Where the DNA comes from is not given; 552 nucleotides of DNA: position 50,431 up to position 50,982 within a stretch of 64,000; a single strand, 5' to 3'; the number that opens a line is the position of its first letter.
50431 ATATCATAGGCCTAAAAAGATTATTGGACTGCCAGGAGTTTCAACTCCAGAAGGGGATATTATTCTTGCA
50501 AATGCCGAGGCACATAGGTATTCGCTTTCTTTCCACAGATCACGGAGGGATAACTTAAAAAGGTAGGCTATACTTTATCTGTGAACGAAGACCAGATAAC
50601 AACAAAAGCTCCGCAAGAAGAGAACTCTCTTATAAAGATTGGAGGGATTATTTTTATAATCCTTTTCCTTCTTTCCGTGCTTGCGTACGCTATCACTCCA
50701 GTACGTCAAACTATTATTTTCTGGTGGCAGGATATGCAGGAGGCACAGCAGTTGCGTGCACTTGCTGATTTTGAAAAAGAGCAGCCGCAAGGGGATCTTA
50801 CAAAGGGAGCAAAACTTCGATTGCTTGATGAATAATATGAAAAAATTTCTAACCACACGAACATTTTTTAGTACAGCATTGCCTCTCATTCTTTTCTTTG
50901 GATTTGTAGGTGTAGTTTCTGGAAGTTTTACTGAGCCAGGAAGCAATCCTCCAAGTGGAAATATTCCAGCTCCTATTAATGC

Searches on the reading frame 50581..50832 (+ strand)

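Call 5: search_protein_families(library=pfam, proteins=[window:50581-50832:+], max_evalue=1)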
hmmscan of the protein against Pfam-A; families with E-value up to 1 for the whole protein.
window:50581-50832:+ (84 aa): 1 family
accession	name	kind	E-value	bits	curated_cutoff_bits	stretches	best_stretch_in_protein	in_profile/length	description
PF12911.12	OppC_N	-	0.0098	16.2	23.9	1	15-44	13-42/53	N-terminal TM domain of oligopeptide transport permease C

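Call 6: search_protein_families(library=ncbifam, proteins=[window:50581-50832:+], max_evalue=1)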
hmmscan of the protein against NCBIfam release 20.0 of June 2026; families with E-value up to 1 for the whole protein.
window:50581-50832:+ (84 aa): 2 families
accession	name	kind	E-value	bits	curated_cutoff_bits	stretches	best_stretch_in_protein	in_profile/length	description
NF011406.0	PRK14831.1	subfamily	0.0011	18.1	375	1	3-67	184-245/256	undecaprenyl pyrophosphate synthase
NF011411.0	PRK14838.1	equivalog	0.018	14.3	417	1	6-68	174-233/244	isoprenyl transferase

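Call 57: search_protein_families(library=phrogs, proteins=[window:50581-50832:+], max_evalue=0.1)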
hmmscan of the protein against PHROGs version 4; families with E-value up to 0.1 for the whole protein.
window:50581-50832:+ (84 aa): 1 family
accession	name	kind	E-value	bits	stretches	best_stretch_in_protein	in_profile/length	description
phrog_11146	-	unknown function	0.0041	18.1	1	32-64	26-58/82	-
